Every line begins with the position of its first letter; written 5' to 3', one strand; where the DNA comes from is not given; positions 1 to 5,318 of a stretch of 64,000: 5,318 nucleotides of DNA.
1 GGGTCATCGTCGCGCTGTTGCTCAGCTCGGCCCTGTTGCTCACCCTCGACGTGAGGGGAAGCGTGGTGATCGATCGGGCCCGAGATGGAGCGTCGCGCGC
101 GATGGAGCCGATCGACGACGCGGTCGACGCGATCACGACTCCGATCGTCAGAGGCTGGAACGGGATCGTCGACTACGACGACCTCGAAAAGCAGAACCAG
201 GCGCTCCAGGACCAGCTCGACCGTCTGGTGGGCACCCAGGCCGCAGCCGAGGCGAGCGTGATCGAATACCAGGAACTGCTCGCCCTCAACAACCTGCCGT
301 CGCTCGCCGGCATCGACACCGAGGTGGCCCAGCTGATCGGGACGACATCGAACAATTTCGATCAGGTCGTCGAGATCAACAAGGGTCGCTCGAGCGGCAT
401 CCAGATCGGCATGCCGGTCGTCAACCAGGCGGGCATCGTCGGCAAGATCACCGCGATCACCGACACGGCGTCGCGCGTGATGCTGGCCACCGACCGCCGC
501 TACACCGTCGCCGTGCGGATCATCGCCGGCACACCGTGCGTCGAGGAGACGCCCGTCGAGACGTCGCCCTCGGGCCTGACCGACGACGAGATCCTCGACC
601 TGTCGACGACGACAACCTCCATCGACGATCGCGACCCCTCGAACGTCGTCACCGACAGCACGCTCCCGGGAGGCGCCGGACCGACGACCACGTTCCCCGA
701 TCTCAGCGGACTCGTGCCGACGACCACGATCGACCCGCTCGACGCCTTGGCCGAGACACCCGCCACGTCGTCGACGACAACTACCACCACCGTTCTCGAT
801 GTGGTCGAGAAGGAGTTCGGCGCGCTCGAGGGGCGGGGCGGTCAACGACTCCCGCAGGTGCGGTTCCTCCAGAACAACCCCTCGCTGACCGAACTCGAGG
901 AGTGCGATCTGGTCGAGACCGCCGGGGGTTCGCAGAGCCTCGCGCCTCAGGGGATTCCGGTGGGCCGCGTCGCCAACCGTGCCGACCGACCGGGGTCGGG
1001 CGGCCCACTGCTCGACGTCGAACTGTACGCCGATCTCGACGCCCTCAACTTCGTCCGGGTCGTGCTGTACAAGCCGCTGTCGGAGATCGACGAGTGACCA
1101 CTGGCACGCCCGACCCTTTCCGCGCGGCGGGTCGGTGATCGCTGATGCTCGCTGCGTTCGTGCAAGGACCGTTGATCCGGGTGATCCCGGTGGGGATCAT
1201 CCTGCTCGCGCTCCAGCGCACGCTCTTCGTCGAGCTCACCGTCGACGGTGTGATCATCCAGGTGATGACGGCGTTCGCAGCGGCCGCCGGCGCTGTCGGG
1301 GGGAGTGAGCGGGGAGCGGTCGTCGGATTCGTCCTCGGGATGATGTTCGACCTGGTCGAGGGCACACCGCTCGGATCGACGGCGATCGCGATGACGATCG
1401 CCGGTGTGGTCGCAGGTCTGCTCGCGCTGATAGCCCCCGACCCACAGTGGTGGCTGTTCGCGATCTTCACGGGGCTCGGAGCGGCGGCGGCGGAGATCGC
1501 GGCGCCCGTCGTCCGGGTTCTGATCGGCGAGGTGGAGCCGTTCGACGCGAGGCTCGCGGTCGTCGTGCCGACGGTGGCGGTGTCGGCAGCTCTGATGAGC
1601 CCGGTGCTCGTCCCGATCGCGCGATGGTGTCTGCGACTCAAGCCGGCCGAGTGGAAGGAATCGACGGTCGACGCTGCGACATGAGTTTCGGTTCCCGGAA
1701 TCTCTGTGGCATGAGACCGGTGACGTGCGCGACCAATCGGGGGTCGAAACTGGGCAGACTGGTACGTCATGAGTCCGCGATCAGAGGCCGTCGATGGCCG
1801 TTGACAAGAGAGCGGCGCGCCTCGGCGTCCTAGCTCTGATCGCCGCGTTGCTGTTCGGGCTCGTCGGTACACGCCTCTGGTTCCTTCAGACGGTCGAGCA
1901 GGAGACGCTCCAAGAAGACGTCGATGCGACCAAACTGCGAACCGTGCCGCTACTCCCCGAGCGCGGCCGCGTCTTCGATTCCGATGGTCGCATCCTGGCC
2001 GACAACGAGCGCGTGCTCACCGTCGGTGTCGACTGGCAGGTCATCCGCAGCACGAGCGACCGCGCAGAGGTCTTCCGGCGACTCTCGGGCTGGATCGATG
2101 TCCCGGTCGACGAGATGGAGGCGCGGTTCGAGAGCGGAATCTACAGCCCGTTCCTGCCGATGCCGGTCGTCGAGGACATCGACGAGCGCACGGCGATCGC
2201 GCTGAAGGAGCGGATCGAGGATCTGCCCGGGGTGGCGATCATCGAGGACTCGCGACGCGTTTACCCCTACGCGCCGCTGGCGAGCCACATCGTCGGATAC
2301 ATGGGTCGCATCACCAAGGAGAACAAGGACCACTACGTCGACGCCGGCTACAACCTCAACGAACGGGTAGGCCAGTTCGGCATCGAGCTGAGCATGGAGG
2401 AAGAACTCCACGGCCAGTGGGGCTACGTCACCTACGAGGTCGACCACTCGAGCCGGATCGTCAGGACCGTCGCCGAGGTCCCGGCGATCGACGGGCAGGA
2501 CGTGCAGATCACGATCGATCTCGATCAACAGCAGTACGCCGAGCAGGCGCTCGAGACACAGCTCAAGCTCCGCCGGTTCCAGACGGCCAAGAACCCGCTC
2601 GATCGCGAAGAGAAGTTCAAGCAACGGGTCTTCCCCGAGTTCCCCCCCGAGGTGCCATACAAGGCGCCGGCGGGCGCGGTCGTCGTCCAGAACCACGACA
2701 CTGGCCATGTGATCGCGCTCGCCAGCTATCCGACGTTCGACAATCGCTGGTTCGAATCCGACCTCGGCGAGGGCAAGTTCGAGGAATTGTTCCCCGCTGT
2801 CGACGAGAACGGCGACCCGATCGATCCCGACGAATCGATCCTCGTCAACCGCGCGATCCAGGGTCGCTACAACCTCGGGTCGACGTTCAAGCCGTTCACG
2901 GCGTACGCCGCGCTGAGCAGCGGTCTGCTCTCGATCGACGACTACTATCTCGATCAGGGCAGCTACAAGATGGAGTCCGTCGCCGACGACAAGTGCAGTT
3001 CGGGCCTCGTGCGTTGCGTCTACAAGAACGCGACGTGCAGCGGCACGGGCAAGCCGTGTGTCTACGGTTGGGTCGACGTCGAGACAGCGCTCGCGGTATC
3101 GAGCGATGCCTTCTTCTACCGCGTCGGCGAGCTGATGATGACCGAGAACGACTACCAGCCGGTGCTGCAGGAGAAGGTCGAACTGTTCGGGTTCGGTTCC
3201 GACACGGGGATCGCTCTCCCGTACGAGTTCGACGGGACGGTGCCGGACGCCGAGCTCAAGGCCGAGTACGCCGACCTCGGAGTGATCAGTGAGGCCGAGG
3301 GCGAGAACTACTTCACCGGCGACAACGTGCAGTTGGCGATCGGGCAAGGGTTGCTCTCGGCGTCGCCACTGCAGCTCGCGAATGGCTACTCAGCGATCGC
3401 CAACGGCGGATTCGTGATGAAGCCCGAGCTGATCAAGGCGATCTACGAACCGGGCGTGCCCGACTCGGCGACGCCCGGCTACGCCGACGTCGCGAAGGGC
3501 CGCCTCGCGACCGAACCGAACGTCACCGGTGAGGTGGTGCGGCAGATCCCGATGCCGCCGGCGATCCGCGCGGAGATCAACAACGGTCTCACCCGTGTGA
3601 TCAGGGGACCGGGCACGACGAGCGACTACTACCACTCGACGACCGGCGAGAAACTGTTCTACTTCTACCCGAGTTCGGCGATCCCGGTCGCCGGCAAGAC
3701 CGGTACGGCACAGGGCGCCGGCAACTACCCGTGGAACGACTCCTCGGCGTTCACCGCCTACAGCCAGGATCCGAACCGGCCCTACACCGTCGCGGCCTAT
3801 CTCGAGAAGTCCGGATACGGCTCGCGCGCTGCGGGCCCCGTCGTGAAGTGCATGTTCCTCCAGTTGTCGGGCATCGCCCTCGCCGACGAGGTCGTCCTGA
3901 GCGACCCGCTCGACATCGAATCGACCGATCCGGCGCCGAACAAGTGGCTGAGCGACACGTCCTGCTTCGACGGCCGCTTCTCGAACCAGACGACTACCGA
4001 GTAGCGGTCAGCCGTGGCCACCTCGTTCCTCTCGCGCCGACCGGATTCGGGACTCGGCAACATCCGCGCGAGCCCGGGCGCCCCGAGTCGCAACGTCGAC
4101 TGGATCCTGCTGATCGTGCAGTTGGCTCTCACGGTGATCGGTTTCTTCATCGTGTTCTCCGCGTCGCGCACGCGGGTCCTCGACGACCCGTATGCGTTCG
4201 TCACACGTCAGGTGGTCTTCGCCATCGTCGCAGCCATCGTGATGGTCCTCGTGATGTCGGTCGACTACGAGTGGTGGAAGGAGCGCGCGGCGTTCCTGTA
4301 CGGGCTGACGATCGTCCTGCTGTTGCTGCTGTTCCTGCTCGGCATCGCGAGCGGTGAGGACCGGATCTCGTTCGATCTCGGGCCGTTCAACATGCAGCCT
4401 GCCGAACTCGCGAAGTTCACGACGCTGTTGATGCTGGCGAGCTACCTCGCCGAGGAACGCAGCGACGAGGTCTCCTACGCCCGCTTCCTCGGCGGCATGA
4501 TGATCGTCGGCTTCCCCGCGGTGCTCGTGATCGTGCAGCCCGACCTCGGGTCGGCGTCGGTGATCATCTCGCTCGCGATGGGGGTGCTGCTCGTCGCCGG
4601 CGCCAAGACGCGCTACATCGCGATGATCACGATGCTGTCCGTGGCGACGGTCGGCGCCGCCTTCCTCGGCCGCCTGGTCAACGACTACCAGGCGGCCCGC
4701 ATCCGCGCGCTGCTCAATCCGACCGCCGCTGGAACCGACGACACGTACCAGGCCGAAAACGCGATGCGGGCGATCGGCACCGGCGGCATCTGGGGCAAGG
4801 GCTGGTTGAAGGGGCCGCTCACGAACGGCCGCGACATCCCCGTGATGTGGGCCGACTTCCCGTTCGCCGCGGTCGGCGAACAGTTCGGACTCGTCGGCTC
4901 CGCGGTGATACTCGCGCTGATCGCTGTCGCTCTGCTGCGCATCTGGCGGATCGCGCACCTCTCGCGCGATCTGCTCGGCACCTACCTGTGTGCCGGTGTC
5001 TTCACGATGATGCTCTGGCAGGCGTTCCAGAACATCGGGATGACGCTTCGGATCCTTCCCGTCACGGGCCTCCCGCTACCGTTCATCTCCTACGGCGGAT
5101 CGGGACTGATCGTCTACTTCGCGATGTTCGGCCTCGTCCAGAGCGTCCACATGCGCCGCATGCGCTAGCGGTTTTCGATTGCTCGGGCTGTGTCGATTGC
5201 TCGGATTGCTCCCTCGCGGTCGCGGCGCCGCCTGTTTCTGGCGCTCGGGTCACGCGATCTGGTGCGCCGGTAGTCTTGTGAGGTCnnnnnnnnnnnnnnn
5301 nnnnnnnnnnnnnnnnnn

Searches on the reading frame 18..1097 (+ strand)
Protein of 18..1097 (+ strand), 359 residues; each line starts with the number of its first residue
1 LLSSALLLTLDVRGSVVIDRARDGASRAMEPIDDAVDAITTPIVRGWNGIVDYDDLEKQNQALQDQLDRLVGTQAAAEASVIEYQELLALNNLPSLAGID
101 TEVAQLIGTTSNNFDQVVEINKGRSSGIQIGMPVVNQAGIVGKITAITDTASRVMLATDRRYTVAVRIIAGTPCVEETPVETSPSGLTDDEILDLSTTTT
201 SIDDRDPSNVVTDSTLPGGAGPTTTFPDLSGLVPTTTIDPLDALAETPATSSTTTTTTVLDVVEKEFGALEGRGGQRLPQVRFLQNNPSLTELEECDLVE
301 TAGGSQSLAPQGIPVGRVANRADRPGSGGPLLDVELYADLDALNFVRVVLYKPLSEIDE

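Call 78: search_protein_families(library=pfam, proteins=[window:18-1097:+], max_evalue=0.00001)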
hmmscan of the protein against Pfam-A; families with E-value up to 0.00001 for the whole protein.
window:18-1097:+ (359 aa): 1 family
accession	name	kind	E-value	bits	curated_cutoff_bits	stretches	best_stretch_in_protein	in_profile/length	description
PF04085.20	MreC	-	1.3e-25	90.3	28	2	107-170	2-65/147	Rod shape-determining protein MreC, barrel core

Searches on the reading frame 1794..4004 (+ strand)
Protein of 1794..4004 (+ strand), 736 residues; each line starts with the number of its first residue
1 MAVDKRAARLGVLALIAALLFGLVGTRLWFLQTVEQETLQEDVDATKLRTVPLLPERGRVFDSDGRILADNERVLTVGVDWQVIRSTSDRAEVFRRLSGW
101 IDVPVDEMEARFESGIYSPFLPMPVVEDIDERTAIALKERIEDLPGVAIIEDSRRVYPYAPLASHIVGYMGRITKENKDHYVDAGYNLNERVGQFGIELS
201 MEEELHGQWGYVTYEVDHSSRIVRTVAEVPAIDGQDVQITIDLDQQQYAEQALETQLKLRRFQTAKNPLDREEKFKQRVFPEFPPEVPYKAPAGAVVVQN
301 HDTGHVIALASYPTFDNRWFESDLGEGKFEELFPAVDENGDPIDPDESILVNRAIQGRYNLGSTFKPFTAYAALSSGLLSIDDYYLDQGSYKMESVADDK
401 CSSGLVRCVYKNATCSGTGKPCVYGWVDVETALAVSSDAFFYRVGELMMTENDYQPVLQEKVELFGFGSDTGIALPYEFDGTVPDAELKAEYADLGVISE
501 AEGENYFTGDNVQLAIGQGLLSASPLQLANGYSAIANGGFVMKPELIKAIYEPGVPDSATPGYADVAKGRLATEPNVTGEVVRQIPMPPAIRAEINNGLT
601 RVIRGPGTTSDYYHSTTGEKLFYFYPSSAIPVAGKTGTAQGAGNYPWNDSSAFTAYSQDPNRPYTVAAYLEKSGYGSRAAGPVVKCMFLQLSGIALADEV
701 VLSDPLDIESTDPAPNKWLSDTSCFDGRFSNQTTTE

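Call 79: search_protein_families(library=pfam, proteins=[window:1794-4004:+], max_evalue=0.00001)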
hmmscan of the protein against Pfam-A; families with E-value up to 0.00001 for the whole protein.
window:1794-4004:+ (736 aa): 2 families
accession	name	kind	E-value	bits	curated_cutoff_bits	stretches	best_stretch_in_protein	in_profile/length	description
PF00905.27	Transpeptidase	-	2.5e-40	139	22.1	1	294-685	1-295/299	Penicillin binding protein transpeptidase domain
PF03717.20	PBP_dimer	-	2.9e-37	129.3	24.4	1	55-226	4-179/180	Penicillin-binding Protein dimerisation domain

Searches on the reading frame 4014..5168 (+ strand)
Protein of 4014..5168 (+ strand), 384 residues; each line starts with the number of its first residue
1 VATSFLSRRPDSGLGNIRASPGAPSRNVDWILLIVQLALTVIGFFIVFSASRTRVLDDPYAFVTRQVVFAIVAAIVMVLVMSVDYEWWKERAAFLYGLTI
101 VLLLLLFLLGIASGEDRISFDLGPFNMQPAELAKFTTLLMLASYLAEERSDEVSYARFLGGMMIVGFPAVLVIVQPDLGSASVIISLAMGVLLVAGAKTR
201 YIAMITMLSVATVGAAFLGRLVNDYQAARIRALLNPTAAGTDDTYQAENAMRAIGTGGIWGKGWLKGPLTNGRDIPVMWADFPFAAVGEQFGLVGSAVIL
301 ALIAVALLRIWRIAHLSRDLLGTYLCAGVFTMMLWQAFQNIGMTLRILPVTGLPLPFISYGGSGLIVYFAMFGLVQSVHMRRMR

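Call 78: search_protein_families(library=pfam, proteins=[window:4014-5168:+], max_evalue=0.00001)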
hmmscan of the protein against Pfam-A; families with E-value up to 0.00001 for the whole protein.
window:4014-5168:+ (384 aa): 1 family
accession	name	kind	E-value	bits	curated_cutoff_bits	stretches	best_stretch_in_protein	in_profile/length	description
PF01098.24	FTSW_RODA_SPOVE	-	1.6e-77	261.4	26.4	1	32-382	4-354/356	Cell cycle protein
